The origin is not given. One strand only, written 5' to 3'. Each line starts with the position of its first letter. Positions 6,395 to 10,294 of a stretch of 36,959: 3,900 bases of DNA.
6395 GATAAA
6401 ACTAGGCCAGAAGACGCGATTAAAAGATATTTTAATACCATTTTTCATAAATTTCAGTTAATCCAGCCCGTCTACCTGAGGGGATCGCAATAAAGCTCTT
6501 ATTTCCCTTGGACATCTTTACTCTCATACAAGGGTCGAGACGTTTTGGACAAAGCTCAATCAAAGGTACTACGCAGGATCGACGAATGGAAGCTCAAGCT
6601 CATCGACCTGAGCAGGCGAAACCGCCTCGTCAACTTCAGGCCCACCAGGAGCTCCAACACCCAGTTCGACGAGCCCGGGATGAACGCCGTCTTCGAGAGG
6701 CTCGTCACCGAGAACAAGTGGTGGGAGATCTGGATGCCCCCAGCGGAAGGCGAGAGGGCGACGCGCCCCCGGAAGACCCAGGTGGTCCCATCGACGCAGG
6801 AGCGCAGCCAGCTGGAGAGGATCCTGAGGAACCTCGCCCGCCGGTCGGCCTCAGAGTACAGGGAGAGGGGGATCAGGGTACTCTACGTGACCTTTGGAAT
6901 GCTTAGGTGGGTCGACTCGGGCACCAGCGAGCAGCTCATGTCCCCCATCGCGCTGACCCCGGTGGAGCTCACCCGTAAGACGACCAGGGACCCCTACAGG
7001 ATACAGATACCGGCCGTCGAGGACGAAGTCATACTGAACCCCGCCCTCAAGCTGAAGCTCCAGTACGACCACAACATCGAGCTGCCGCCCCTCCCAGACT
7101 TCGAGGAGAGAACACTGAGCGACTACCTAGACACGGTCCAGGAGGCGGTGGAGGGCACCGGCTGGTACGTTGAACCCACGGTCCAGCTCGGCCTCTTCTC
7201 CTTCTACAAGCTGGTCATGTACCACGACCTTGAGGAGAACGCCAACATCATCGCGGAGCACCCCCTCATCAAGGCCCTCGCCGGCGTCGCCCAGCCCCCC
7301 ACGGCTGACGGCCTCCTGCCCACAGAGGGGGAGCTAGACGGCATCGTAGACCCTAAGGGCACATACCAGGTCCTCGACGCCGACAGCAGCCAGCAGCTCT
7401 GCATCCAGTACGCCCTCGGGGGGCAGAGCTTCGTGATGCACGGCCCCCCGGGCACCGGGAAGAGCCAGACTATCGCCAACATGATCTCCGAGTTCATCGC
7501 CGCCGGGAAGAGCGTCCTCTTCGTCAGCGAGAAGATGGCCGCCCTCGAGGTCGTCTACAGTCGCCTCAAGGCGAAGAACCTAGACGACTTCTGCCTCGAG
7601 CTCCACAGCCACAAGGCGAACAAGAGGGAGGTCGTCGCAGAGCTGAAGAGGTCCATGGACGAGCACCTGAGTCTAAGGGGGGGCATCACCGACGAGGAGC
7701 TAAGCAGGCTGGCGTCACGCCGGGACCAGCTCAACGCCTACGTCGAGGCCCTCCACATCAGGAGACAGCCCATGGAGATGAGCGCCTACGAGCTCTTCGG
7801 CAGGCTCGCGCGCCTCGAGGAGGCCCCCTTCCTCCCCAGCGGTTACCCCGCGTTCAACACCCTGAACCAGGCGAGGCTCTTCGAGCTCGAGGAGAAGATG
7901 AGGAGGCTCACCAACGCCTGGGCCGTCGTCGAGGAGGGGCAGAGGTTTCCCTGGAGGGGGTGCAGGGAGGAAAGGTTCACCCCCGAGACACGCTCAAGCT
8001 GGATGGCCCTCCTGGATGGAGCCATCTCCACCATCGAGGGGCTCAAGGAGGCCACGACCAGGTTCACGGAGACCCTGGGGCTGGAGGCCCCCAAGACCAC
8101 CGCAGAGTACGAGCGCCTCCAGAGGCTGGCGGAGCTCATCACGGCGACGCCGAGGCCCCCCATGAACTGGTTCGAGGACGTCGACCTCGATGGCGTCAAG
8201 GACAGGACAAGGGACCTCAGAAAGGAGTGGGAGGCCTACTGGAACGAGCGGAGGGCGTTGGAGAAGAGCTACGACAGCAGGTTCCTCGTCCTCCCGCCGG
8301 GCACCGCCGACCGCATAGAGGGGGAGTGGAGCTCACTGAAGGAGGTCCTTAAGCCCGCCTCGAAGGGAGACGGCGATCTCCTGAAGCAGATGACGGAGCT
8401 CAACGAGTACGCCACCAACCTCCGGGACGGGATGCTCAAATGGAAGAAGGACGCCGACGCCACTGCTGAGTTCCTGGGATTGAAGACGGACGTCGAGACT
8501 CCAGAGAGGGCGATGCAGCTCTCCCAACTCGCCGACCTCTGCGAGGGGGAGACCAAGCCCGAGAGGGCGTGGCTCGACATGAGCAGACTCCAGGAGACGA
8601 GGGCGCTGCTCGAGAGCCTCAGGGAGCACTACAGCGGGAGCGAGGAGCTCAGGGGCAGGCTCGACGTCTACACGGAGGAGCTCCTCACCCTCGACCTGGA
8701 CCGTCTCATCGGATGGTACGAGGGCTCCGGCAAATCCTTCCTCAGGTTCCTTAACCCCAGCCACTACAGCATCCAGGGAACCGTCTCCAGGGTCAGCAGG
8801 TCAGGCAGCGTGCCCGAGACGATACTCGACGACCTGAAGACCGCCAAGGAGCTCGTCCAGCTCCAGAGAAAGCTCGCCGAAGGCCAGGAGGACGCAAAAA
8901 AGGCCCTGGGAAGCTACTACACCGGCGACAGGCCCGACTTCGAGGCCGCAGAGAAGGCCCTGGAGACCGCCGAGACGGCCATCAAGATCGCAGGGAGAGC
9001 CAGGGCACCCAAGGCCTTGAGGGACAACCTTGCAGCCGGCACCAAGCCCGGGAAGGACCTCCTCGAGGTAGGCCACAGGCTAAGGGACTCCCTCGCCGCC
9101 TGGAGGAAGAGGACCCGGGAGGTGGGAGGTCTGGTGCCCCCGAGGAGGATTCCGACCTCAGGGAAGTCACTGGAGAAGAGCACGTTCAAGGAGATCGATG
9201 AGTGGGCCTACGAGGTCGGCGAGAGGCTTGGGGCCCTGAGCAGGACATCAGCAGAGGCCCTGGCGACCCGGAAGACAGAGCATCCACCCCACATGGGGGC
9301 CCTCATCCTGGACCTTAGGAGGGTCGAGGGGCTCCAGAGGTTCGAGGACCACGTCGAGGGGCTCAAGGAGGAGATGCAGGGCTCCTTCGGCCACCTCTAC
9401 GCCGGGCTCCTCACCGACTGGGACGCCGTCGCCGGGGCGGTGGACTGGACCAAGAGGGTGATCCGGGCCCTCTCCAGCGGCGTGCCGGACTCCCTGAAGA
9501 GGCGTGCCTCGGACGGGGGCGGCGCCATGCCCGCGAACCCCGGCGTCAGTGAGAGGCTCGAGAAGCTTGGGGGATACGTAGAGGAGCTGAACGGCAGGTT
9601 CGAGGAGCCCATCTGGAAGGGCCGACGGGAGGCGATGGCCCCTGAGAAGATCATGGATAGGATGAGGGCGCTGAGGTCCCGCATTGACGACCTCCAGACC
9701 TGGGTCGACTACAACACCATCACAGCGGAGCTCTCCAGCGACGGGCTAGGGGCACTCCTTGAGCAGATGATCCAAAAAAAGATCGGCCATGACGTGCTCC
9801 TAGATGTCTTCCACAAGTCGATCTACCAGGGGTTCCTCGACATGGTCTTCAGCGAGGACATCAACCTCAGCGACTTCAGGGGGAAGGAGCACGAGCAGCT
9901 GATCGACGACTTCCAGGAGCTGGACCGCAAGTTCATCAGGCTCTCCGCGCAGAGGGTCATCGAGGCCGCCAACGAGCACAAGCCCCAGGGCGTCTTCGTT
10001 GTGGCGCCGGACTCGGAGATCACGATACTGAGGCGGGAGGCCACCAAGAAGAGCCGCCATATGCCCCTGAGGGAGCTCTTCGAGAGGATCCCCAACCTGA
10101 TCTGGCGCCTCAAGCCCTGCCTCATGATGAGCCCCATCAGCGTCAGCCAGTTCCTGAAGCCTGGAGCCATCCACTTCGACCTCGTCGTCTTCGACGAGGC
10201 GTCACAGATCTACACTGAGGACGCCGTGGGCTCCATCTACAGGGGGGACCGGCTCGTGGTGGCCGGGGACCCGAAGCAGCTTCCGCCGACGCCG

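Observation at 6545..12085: Stand-alone 1846-aa helicase-nuclease (DUF4011 / SF1 helicase / Vsr-like endonuclease / DUF3320) next to a tRNA: an Hhe-like defence candidate in an archaeon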

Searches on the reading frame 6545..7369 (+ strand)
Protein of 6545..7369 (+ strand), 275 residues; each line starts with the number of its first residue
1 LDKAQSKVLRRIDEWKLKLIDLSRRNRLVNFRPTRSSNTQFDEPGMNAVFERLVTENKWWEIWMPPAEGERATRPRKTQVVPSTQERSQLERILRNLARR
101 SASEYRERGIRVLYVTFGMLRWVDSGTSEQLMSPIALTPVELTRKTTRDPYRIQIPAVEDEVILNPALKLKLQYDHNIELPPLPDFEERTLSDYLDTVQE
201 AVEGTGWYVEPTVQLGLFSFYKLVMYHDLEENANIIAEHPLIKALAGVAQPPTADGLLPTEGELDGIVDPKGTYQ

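Call 86: search_solved_structures(query=A6, max_evalue=10, show_alignments=0)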
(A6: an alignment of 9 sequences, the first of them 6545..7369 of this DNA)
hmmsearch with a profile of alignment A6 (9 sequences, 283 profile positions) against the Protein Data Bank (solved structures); distinct sequences matched with E-value up to 10: 0.

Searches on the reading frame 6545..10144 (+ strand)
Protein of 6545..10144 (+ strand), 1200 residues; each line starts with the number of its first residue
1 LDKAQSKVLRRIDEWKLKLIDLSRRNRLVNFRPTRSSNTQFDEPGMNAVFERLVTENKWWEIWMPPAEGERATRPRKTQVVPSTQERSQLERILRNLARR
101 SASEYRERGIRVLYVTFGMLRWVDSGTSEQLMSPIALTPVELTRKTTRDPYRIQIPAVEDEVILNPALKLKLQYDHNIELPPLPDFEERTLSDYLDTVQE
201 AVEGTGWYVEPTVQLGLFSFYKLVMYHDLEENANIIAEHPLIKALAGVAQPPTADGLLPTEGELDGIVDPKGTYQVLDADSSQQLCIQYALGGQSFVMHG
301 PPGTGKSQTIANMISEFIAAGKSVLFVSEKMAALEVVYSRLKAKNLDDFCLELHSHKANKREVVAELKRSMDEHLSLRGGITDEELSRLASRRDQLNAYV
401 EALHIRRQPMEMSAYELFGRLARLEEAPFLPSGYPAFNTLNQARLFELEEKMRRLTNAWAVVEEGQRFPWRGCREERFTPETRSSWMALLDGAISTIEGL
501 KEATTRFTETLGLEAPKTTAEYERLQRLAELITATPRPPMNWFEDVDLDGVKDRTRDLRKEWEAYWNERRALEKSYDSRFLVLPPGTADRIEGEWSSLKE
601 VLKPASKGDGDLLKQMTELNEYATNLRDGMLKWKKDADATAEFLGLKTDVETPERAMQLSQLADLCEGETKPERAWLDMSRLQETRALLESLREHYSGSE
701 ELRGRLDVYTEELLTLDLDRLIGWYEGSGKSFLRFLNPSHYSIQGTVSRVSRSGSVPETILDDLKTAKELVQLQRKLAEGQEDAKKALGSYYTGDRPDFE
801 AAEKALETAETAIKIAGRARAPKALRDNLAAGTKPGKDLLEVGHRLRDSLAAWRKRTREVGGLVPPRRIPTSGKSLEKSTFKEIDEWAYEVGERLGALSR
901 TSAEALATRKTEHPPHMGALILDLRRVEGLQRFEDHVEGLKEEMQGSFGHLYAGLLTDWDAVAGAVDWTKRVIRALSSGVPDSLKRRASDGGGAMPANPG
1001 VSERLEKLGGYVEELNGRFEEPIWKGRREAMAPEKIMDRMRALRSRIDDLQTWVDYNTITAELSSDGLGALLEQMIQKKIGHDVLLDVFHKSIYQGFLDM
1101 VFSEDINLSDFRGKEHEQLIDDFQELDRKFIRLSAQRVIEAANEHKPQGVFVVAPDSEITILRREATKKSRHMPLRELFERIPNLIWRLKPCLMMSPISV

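Call 76: predict_structure(alignment_id=A4)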
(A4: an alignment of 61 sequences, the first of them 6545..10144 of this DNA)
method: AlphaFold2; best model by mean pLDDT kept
length: 1200 residues; sequences in the alignment: 61
mean_pLDDT: 76.7   pTM: 0.41
mean pLDDT of the five models: 76.7, 75.4, 75.2, 74.8, 72.7
residues with pLDDT >= 90: 169; 70-90: 739; 50-70: 180; < 50: 112
segments of 3 or more residues with pLDDT < 50: 106-108, 249-275, 355-382, 1137-1163, 1165-1167, 1195-1200
pLDDT, mean of each block of 10 residues (from residue 1): 70 76 69 70 85 82 68 73 69 69 53 84 76 85 71 70 81 82 80 88 82 79 71 71 66 38 35 46 56 56 63 69 62 70 66 43 30 17 62 74 79 79 77 83 84 86 83 86 87 88 87 84 86 87 86 89 90 91 90 90 82 89 88 92 87 92 90 92 91 87 86 86 82 78 84 84 89 87 87 85 91 89 91 90 92 88 82 87 90 91 90 88 92 89 87 89 89 84 88 82 86 87 73 84 88 89 86 83 85 85 79 62 65 38 32 29 38 48 50 45
secondary structure, 60 per line:
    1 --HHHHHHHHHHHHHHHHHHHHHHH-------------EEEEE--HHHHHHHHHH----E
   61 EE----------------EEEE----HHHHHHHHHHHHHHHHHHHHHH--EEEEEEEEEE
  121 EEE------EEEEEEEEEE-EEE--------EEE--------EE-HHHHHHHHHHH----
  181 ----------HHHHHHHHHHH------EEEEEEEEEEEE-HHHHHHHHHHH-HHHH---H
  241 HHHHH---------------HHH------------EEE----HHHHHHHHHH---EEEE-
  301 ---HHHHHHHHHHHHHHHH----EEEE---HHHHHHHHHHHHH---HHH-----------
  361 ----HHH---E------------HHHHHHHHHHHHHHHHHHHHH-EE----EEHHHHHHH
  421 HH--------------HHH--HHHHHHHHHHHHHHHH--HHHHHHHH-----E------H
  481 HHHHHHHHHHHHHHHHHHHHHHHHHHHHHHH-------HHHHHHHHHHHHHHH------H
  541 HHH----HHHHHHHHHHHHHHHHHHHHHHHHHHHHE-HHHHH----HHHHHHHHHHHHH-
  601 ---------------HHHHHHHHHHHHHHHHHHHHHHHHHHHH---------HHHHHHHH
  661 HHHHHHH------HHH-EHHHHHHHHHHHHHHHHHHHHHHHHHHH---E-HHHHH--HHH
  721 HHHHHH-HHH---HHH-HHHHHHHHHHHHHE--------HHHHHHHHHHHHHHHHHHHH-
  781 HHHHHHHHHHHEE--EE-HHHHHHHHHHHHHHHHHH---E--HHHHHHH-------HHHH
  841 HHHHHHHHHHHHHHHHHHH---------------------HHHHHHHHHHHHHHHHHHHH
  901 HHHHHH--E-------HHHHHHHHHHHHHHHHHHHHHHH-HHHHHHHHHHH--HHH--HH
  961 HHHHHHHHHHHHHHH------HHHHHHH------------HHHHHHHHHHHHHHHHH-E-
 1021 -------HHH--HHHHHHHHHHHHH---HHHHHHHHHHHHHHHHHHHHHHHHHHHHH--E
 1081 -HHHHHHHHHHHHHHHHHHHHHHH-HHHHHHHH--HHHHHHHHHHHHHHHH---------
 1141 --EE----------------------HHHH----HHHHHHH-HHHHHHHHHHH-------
elements in order (helices of 4 or more, strands of 3 or more residues): H3-25 E39-43 H46-55 E60-62 E79-82 H87-108 E111-123 E130-139 E141-143 E152-154 H166-176 H191-201 E208-219 H221-231 H233-236 H240-245 E276-278 H283-292 E296-299 H304-319 E324-327 H331-343 H384-404 H414-422 H442-457 H460-467 H480-511 H519-533 H540-543 H548-575 H578-582 H587-599 H616-643 H653-667 H679-705 H711-715 H718-726 H738-750 H760-779 H781-791 H799-816 H823-829 H837-859 H881-906 H917-939 H941-951 H959-975 H982-988 H1001-1017 H1033-1045 H1049-1077 H1082-1104 H1106-1113 H1116-1131 H1167-1170 H1175-1181 H1183-1193

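Call 78: fold_search(model_id=the predicted structure, library=pdb)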
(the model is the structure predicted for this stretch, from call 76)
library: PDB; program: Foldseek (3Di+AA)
matches with E <= 10: 233; with E <= 0.001: 0
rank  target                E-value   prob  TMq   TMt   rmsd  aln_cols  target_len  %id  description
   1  9gm7_A                1.9e-03  0.57  0.09  0.08  66.7       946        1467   13  MukBEF in a nucleotide-bound state with open neck gate (monomer) (released 2025-03-26)
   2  9qe0_A                2.5e-03  0.16  0.05  0.05  65.8       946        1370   12  Neobacillus vireti Wadjet-II JetABC dimer (released 2025-06-25)
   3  9y6s_6o               4.7e-03  0.23  0.06  0.03  50.6       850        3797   11  96-nm repeat of the Leishmania tarentolae doublet microtubule (released 2025-12-17)
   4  9qe0_B                1.3e-02  0.21  0.10  0.09  57.6      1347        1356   10  Neobacillus vireti Wadjet-II JetABC dimer (released 2025-06-25)
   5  9e5c_7b               1.8e-02  0.41  0.08  0.04  43.3       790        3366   11  Cryo-EM structure of 96 nm repeat of microtubule doublet from T. brucei flagellum (released 2025-03-12)
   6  9gm6_B                2.0e-02  0.20  0.07  0.07  50.0       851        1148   13  MukBEF in a nucleotide-bound state with open neck gate (heads core) (released 2025-03-26)
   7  7k58_C                3.7e-02  0.11  0.06  0.03  38.8       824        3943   13  Structure of outer-arm dyneins bound to microtubule with microtubule binding state 1(MTBS-1) (released 2021-09-29)
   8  7qcd_B                5.3e-02  0.08  0.05  0.05  63.1       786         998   10  CryoEM structure of the Smc5/6-holocomplex (composite structure) (released 2022-09-21)
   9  8w20_A                5.5e-02  0.08  0.06  0.09  87.3       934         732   12  Umb1 umbrella toxin particle (released 2024-04-17)
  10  9y6s_5b               6.9e-02  0.12  0.07  0.04  35.0       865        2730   11  96-nm repeat of the Leishmania tarentolae doublet microtubule (released 2025-12-17)
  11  7zet_A                6.9e-02  0.11  0.05  0.10  49.9       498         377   10  Crystal structure of human Clusterin, crystal form I (released 2023-10-11)
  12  8ptk_f                8.9e-02  0.16  0.06  0.03  27.6       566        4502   11  Composite structure of Dynein-Dynactin-JIP3-LIS1 (released 2024-03-27)
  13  8glv_AD               8.9e-02  0.13  0.06  0.03  28.5       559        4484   12  96-nm repeat unit of doublet microtubules from Chlamydomonas reinhardtii flagella (released 2023-05-31)
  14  8glv_Lc               8.9e-02  0.08  0.06  0.03  30.3       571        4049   14  96-nm repeat unit of doublet microtubules from Chlamydomonas reinhardtii flagella (released 2023-05-31)
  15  9qxt_A                9.7e-02  0.10  0.06  0.08  28.2       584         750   13  E. coli JetABC dimer in the DNA boarding-holding state (released 2025-10-01)
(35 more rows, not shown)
